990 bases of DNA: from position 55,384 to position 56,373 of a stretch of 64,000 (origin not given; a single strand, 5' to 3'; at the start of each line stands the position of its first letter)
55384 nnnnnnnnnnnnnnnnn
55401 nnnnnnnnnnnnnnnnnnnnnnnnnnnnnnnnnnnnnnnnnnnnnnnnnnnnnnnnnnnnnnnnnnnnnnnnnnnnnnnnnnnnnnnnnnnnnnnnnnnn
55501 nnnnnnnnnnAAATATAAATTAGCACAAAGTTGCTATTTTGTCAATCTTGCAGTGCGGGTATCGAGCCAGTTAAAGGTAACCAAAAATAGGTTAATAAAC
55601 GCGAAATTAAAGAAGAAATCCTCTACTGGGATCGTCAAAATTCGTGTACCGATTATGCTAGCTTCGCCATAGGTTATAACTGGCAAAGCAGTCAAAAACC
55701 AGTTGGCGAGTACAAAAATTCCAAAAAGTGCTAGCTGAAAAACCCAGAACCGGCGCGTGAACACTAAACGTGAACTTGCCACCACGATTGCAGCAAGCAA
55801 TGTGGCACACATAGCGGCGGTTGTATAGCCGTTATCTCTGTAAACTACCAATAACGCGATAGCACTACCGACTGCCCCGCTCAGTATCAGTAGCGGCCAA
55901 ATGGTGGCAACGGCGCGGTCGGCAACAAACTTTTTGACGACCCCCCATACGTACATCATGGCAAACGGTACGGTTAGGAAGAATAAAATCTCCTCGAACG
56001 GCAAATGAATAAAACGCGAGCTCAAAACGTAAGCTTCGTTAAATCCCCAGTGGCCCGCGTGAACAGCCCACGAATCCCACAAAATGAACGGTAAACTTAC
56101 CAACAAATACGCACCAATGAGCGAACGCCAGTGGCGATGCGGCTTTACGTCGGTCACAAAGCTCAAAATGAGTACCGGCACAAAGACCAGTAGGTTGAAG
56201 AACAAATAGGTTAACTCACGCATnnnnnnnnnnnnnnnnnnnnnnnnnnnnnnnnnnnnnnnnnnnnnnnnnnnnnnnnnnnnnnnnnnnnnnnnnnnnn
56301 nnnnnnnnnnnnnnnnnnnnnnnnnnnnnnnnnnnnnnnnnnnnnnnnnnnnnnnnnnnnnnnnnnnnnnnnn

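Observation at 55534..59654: Complete crtE-crtI-crtB-crtY carotenoid operon in an otherwise reduced-looking genome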

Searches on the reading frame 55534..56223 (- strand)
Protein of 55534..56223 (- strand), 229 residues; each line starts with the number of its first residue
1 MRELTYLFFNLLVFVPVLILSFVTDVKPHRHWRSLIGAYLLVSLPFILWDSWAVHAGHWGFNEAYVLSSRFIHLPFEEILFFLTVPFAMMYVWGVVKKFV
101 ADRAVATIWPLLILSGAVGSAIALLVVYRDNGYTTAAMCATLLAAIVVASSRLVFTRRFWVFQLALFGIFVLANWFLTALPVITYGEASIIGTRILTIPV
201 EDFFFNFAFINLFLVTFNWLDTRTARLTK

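Call 3: search_protein_families(library=pfam, proteins=[window:55534-56223:-])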
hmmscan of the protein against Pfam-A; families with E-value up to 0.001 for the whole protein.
window:55534-56223:- (229 aa): 1 family
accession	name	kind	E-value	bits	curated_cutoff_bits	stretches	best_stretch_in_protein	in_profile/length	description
PF18916.5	Lycopene_cyc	-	4.8e-23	82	27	2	5-92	3-88/92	Lycopene cyclase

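Call 4: search_protein_families(library=ncbifam, proteins=[window:55534-56223:-])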
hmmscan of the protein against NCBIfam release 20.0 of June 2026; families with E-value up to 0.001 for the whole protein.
window:55534-56223:- (229 aa): 1 family
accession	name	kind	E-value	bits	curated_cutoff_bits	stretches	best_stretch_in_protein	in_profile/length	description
TIGR03462.1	CarR_dom_SF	subfamily_domain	8.8e-29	99.9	39.4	2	4-91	1-87/89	lycopene cyclase domain-containing protein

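Call 38: find_homologous_proteins(query=window:55534-56223:-, max_evalue=0.00001)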
Query window:55534-56223:- (229 aa): 100 proteins with E <= 0.00001 among 2141 candidates.
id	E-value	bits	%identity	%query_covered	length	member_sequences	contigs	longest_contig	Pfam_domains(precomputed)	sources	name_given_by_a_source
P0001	5.1e-130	450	87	100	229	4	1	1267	PF18916.6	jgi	jgi:lycopene cyclase domain-containing protein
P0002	6.5e-105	368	75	98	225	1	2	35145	PF18916.6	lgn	-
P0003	3.7e-103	362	72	98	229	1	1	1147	PF18916.6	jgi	jgi:lycopene cyclase domain-containing protein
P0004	1.5e-100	354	70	100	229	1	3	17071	PF18916.6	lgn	-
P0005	2.2e-100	353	70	100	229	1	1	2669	PF18916.6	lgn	-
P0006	1.1e-99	351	69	100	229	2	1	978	PF18916.6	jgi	jgi:lycopene cyclase domain-containing protein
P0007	1.8e-99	350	71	100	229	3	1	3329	PF18916.6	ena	-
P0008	9.4e-99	348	69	99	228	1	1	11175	PF18916.6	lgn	-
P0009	1.4e-96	341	66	100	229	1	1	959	PF18916.6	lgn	-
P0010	7.7e-96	338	69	99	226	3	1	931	PF18916.6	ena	-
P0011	3.5e-91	323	69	97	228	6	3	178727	PF18916.6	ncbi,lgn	ncbi:MAG: lycopene cyclase domain-containing protein [Candidatus Saccharimonadales bacterium]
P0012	3.7e-89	316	67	98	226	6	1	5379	PF18916.6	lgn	-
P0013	5.1e-89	316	68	96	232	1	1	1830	PF18916.6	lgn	-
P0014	1.9e-86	308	63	100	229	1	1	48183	PF18916.6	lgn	-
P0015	3.7e-85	303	64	99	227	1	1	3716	PF18916.6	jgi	jgi:lycopene cyclase domain-containing protein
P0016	8.1e-85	302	64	98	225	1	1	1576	PF18916.6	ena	-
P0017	1.1e-81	292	60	88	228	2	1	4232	PF18916.6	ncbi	-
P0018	4.4e-81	290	62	88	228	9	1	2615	PF18916.6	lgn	-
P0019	1.4e-80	288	62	99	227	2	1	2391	PF18916.6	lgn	-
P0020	2.4e-80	288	60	97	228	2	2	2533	PF18916.6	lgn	-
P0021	4.4e-80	287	61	97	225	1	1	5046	PF18916.6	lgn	-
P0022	6.4e-80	286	60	100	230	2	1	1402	PF18916.6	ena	-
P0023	9.5e-79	282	58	99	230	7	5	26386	PF18916.6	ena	-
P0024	2.1e-77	278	59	99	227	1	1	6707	PF18916.6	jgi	jgi:lycopene cyclase domain-containing protein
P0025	6.0e-77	276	58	97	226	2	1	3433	PF18916.6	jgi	jgi:lycopene cyclase domain-containing protein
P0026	8.3e-77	276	58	98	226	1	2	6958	PF18916.6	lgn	-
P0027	9.3e-77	276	60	100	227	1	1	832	PF18916.6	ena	-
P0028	1.2e-76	276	60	97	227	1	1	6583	PF18916.6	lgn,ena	-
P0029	3.6e-76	274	58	97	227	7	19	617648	PF18916.6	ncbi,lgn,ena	ncbi:MAG: lycopene cyclase domain-containing protein [Candidatus Saccharimonadales bacterium]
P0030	1.1e-75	272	59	97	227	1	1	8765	PF18916.6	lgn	-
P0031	3.4e-75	271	58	99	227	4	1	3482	PF18916.6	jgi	jgi:lycopene cyclase domain-containing protein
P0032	1.3e-74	269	60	98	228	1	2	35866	PF18916.6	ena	-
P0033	3.6e-74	267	55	98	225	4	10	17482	PF18916.6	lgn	-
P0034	4.3e-74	267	56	100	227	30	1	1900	PF18916.6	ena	-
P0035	2.2e-73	265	58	95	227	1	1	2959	PF18916.6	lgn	-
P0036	1.5e-70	256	55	97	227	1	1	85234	PF18916.6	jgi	jgi:lycopene cyclase domain-containing protein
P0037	3.0e-69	251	55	97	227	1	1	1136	PF18916.6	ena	-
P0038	6.9e-68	247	52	100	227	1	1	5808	PF18916.6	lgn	-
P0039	1.4e-67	246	53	99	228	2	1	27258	PF18916.6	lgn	-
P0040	2.0e-67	245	54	100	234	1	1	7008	PF18916.6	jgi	jgi:lycopene cyclase domain-containing protein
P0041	8.6e-66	240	53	98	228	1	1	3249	PF18916.6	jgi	jgi:lycopene cyclase domain-containing protein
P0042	1.5e-65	239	51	96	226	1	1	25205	PF18916.6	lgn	-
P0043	1.2e-64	236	57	93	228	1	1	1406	PF18916.6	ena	-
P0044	2.0e-64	236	51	97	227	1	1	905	PF18916.6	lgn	-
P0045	1.4e-62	229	99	49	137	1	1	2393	PF18916.6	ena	-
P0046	3.4e-59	218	50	99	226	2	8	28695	PF18916.6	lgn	-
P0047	3.5e-58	215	51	93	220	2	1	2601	PF18916.6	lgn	-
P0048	1.3e-57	213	49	99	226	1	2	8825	PF18916.6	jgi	jgi:lycopene cyclase domain-containing protein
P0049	5.1e-57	211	50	96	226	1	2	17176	PF18916.6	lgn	-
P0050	5.2e-57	211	49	100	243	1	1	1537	PF18916.6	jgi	jgi:lycopene cyclase domain-containing protein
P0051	8.6e-57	211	56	82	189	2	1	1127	PF18916.6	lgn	-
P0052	1.2e-56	210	50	96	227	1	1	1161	PF18916.6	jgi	jgi:lycopene cyclase domain-containing protein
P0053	1.5e-55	206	48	95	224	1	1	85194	PF18916.6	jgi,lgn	jgi:lycopene cyclase domain-containing protein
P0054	1.9e-55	206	47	98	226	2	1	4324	PF18916.6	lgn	-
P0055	6.6e-55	204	51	91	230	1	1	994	PF18916.6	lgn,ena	-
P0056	1.1e-54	204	51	96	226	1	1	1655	PF18916.6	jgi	jgi:lycopene cyclase domain-containing protein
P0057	4.7e-54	202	49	100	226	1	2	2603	PF18916.6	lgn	-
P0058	2.5e-53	199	46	99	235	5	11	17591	PF18916.6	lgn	-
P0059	2.8e-53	199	47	95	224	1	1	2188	PF18916.6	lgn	-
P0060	3.1e-53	199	48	95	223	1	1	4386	PF18916.6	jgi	jgi:lycopene cyclase domain-containing protein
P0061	3.2e-53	199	48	100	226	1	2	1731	PF18916.6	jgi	jgi:lycopene cyclase domain-containing protein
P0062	5.9e-53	198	58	70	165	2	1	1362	PF18916.6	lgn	-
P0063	1.6e-52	197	46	98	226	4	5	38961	PF18916.6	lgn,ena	-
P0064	1.1e-47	181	40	97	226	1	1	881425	PF18916.6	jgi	jgi:lycopene cyclase domain-containing protein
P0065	1.1e-46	177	42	95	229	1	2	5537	PF18916.6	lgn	-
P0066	8.1e-46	175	42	97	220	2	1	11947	PF18916.6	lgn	-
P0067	9.4e-44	168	43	97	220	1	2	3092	PF18916.6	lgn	-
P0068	1.2e-42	164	45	95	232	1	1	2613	PF18916.6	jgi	jgi:lycopene cyclase domain-containing protein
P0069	3.1e-42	163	42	94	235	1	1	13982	PF18916.6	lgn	-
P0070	1.6e-39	154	41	100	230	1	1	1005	PF18916.6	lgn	-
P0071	2.1e-38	150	39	95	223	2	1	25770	PF18916.6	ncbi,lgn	-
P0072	8.7e-35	139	38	95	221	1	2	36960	PF18916.6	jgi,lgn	jgi:lycopene cyclase domain-containing protein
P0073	1.5e-34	138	40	98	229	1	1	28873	PF18916.6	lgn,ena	-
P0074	1.3e-32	131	37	90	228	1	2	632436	PF18916.6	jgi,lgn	jgi:lycopene cyclase domain-containing protein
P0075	1.4e-30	125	46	68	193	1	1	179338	PF18916.6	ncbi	-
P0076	4.2e-29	120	34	94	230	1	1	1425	PF18916.6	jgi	-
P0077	4.7e-29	120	32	90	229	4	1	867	PF18916.6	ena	-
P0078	6.6e-29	119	34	85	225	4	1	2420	PF18916.6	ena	-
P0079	2.4e-28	117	33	86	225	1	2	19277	PF18916.6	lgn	-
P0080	8.9e-28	116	35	91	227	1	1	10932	PF18916.6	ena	-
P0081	1.0e-26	112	34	86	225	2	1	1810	PF18916.6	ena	-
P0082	6.0e-26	110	32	84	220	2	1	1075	PF18916.6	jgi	jgi:lycopene cyclase domain-containing protein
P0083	7.9e-26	109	33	86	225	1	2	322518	PF18916.6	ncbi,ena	-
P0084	2.1e-23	101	36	90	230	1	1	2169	PF18916.6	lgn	-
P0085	2.4e-23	101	33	90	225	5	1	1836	PF18916.6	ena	-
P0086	1.3e-22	99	34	96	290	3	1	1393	PF18916.6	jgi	-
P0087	2.1e-22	98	33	97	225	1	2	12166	PF18916.6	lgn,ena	-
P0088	2.3e-22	98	31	98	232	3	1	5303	PF18916.6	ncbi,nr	ncbi:MAG: lycopene cyclase domain-containing protein [Melioribacteraceae bacterium]|nr:lycopene cycl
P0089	3.0e-22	98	33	96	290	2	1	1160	PF18916.6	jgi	-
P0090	2.7e-21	94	35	90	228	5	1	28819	PF18916.6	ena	-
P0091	5.5e-21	93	35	88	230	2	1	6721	PF18916.6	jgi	jgi:lycopene cyclase domain-containing protein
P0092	6.7e-21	93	31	97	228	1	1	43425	PF18916.6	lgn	-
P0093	8.2e-21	93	32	90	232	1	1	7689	PF18916.6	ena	-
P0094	3.3e-20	91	33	90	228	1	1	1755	PF18916.6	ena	-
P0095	3.6e-20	91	33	93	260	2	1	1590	PF18916.6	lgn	-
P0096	2.3e-19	88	32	90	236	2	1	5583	PF18916.6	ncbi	-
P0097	1.7e-18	85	33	92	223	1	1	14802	PF18916.6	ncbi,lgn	-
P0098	8.9e-18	83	33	86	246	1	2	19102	PF18916.6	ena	-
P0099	1.1e-16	79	32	86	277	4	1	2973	PF18916.6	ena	-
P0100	2.4e-16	78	30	93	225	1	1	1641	PF18916.6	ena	-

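Call 39: find_encoding_contigs(protein=P0045, flank=10000, max_places=4)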
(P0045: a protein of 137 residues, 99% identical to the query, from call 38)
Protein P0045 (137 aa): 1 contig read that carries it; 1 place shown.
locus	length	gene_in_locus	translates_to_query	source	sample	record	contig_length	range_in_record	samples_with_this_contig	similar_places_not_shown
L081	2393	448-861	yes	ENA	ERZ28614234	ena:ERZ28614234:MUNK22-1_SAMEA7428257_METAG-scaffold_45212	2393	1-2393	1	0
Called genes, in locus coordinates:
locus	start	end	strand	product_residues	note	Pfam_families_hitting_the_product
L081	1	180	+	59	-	?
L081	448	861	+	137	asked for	PF18916:Lycopene_cyc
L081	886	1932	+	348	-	-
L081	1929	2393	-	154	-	?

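Call 40: find_encoding_contigs(protein=P0029, flank=10000, max_places=6)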
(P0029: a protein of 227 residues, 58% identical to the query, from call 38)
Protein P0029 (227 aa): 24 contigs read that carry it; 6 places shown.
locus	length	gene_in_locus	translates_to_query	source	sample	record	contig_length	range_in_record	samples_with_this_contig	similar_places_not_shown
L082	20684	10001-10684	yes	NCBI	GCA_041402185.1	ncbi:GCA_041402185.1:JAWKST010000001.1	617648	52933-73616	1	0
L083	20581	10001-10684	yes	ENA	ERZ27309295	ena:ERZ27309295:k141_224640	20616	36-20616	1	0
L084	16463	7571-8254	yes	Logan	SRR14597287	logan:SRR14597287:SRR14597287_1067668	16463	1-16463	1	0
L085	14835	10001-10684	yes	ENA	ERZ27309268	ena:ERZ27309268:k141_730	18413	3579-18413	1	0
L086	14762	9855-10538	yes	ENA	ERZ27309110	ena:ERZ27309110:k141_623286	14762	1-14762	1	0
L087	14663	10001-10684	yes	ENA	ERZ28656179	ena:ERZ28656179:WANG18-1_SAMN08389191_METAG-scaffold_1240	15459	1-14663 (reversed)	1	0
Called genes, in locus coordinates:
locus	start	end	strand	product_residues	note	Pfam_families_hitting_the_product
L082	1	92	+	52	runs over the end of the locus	-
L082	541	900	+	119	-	-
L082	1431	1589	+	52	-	-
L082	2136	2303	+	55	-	PF04237:YjbR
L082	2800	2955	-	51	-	-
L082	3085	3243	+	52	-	PF01807:Zn_ribbon_DnaG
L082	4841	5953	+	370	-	PF00140:Sigma70_r1_2, PF04542:Sigma70_r2, PF04539:Sigma70_r3, PF04545:Sigma70_r4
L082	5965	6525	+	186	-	PF00406:ADK (weak), PF01121:CoaE (faint), PF13189:Cytidylate_kin2 (weak), PF13207:AAA_17 (weak), PF13238:AAA_18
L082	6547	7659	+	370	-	PF00348:polyprenyl_synt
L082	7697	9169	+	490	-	PF00070:Pyr_redox (faint), PF01266:DAO, PF01593:Amino_oxidase, PF06100:MCRA (faint), PF07992:Pyr_redox_2 (weak), PF12831:FAD_oxidored (faint), PF13450:NAD_binding_8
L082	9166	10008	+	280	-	PF00494:SQS_PSY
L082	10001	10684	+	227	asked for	PF18916:Lycopene_cyc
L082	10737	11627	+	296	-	-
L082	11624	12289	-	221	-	-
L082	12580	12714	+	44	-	-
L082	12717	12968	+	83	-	-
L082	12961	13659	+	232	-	-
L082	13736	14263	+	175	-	-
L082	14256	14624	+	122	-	-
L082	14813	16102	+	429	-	PF12229:PG_binding_4 (faint)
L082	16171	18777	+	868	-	PF02739:5_3_exonuc_N, PF01367:5_3_exonuc, PF00476:DNA_pol_A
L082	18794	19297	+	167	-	PF00293:NUDIX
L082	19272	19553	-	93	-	PF02656:DUF202 (faint)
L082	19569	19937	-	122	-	PF02656:DUF202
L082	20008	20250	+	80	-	-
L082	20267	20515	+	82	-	-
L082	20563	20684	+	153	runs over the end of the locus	-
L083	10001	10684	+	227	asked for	PF18916:Lycopene_cyc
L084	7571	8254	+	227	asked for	PF18916:Lycopene_cyc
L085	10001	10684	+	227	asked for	PF18916:Lycopene_cyc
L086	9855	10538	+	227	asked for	PF18916:Lycopene_cyc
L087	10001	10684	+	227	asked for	PF18916:Lycopene_cyc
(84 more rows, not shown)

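Call 54: search_protein_families(library=pfam, proteins=[L082:10737-11627:+, L081:886-1932:+], max_evalue=0.1)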
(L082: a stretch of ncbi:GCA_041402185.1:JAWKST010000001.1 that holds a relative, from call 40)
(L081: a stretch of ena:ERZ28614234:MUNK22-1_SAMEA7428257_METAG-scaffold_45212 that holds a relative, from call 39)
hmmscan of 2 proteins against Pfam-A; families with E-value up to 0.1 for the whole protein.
L082:10737-11627:+ (296 aa): 0 families

L081:886-1932:+ (348 aa): 0 families
